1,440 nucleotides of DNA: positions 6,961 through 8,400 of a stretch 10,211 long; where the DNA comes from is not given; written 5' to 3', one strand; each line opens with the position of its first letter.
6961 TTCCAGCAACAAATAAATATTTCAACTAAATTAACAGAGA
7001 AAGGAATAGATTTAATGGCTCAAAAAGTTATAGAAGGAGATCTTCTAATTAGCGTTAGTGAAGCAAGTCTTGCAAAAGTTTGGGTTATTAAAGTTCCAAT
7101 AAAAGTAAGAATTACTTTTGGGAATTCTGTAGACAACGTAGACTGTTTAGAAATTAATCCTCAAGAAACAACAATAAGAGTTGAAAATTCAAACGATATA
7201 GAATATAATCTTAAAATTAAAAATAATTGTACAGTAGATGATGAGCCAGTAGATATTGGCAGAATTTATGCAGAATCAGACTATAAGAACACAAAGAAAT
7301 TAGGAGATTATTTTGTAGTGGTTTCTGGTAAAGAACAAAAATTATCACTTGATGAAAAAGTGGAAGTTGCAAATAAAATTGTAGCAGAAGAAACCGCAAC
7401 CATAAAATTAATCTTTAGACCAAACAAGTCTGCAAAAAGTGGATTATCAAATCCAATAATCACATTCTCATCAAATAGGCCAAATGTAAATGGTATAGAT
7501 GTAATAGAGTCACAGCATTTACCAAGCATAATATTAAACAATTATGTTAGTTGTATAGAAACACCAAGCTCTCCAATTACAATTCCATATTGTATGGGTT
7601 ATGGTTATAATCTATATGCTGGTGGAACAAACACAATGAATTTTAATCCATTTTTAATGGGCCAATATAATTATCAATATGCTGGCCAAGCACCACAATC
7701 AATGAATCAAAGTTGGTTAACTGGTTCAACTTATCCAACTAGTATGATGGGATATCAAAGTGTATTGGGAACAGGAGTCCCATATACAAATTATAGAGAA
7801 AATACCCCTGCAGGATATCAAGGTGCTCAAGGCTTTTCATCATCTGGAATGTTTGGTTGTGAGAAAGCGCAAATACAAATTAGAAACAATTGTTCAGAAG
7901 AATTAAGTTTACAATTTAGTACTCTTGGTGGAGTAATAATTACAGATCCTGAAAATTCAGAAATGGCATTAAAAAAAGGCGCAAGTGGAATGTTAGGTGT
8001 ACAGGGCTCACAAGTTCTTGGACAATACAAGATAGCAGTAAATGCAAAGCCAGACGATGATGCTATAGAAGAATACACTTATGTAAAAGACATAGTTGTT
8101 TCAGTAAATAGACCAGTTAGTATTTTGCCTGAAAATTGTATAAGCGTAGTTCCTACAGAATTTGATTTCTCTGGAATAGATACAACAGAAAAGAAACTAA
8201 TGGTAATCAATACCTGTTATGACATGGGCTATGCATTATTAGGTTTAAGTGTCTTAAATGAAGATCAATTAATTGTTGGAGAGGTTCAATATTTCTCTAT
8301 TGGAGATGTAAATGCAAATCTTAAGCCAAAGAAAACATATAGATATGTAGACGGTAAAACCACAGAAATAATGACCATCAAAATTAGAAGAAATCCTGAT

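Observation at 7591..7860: Prion-like or adhesive-like uncharged G/Y/Q/N/M island closed by two cysteines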

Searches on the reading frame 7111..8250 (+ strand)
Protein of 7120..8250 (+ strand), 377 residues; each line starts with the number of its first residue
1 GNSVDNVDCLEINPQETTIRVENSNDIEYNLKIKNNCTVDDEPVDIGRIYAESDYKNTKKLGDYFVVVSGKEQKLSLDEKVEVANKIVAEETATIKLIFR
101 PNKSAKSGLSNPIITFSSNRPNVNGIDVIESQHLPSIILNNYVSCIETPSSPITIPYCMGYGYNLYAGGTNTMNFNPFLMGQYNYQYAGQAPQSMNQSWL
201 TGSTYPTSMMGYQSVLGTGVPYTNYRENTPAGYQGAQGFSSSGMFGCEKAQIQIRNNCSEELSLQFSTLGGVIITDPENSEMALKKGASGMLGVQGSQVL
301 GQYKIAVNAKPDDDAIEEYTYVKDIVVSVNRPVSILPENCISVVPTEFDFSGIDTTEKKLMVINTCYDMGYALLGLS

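Call 45: predict_structure(alignment_id=A1)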
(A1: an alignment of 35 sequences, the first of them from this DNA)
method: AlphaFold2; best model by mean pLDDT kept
length: 380 residues; sequences in the alignment: 35
mean_pLDDT: 77.2   pTM: 0.62
mean pLDDT of the five models: 77.2, 76.7, 76.3, 75.8, 75.3
residues with pLDDT >= 90: 192; 70-90: 83; 50-70: 22; < 50: 83
segments of 3 or more residues with pLDDT < 50: 165-247
pLDDT, mean of each block of 10 residues (from residue 1): 78 95 88 97 93 95 95 95 95 96 91 96 91 96 93 92 52 36 33 29 32 34 35 37 43 93 95 88 92 93 91 89 95 70 82 77 83 67
secondary structure, 60 per line:
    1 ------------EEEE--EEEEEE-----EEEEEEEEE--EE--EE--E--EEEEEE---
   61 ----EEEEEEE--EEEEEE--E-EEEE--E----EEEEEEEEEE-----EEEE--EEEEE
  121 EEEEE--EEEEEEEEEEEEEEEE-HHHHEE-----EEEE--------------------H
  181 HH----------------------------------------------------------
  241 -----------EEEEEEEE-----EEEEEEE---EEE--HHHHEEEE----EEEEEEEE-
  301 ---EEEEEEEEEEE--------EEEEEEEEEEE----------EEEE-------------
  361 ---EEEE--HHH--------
elements in order: E13-16 E19-24 E30-38 E52-57 E65-71 E74-79 E84-87 E95-104 E110-113 E116-125 E128-143 H145-148 E156-159 E252-259 E265-271 E275-277 H280-283 E284-287 E292-299 E304-314 E323-333 E344-347 E364-367

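Call 49: fold_search(model_id=the predicted structure, library=pdb)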
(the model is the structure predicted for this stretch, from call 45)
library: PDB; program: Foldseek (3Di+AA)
matches with E <= 10: 1692; with E <= 0.001: 139
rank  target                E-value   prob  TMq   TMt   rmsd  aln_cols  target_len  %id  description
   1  9ijj_C                5.0e-08  1.00  0.34  0.16   8.0       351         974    9  In situ structure of the central apparatus in mouse sperm axoneme. (released 2025-06-04)
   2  7sqc_F0               1.1e-07  1.00  0.21  0.25  12.7       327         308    8  Ciliary C1 central pair apparatus isolated from Chlamydomonas reinhardtii (released 2022-04-13)
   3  9ijj_h                1.1e-07  1.00  0.23  0.09  12.1       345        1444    8  In situ structure of the central apparatus in mouse sperm axoneme. (released 2025-06-04)
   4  9ijj_L                1.8e-07  1.00  0.22  0.33  12.3       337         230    9  In situ structure of the central apparatus in mouse sperm axoneme. (released 2025-06-04)
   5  9ijj_4H               2.1e-07  1.00  0.22  0.04  12.6       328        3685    9  In situ structure of the central apparatus in mouse sperm axoneme. (released 2025-06-04)
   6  7sqc_T0               3.1e-07  1.00  0.36  0.27   6.0       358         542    8  Ciliary C1 central pair apparatus isolated from Chlamydomonas reinhardtii (released 2022-04-13)
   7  7sqc_O0               3.3e-07  1.00  0.26  0.12   9.6       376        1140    7  Ciliary C1 central pair apparatus isolated from Chlamydomonas reinhardtii (released 2022-04-13)
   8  7som_D                3.4e-07  1.00  0.21  0.07  14.9       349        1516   11  Ciliary C2 central pair apparatus isolated from Chlamydomonas reinhardtii (released 2022-04-13)
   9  7sqc_F1               4.4e-07  1.00  0.22  0.18  12.4       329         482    8  Ciliary C1 central pair apparatus isolated from Chlamydomonas reinhardtii (released 2022-04-13)
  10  7sqc_2B               5.2e-07  1.00  0.22  0.13  11.6       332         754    8  Ciliary C1 central pair apparatus isolated from Chlamydomonas reinhardtii (released 2022-04-13)
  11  3f84_B                6.0e-07  1.00  0.22  0.26  11.0       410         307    9  Structure of fusion complex of major pilin CfaB and major pilin CfaB of CFA/I pilus from ETEC E. coli (released 2009-08-11)
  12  7sqc_2A               7.4e-07  1.00  0.24  0.14  11.8       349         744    8  Ciliary C1 central pair apparatus isolated from Chlamydomonas reinhardtii (released 2022-04-13)
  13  9ijj_4I               8.1e-07  1.00  0.24  0.05  11.4       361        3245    7  In situ structure of the central apparatus in mouse sperm axoneme. (released 2025-06-04)
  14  7sqc_T1               1.2e-06  1.00  0.33  0.24   7.2       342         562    7  Ciliary C1 central pair apparatus isolated from Chlamydomonas reinhardtii (released 2022-04-13)
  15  7sqc_M1               1.5e-06  1.00  0.22  0.16  13.7       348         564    6  Ciliary C1 central pair apparatus isolated from Chlamydomonas reinhardtii (released 2022-04-13)
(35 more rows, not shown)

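Call 68: search_protein_families(library=pfam, proteins=[window:7120-8250:+], max_evalue=10)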
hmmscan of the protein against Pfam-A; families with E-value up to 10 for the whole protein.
window:7120-8250:+ (377 aa): 1 family
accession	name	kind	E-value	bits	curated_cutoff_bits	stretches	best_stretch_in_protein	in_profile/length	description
PF22076.2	Cep192_D6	-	0.11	13.1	35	0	7-29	44-66/101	Cep192 domain 6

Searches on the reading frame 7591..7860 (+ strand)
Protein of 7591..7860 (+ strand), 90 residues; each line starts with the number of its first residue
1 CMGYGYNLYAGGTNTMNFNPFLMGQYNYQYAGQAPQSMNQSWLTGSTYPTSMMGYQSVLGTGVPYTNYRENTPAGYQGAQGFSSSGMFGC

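Call 67: search_solved_structures(query=window:7591-7860:+, max_evalue=10, show_alignments=2)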
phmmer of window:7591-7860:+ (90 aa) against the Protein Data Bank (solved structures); distinct sequences matched with E-value up to 10: 0.
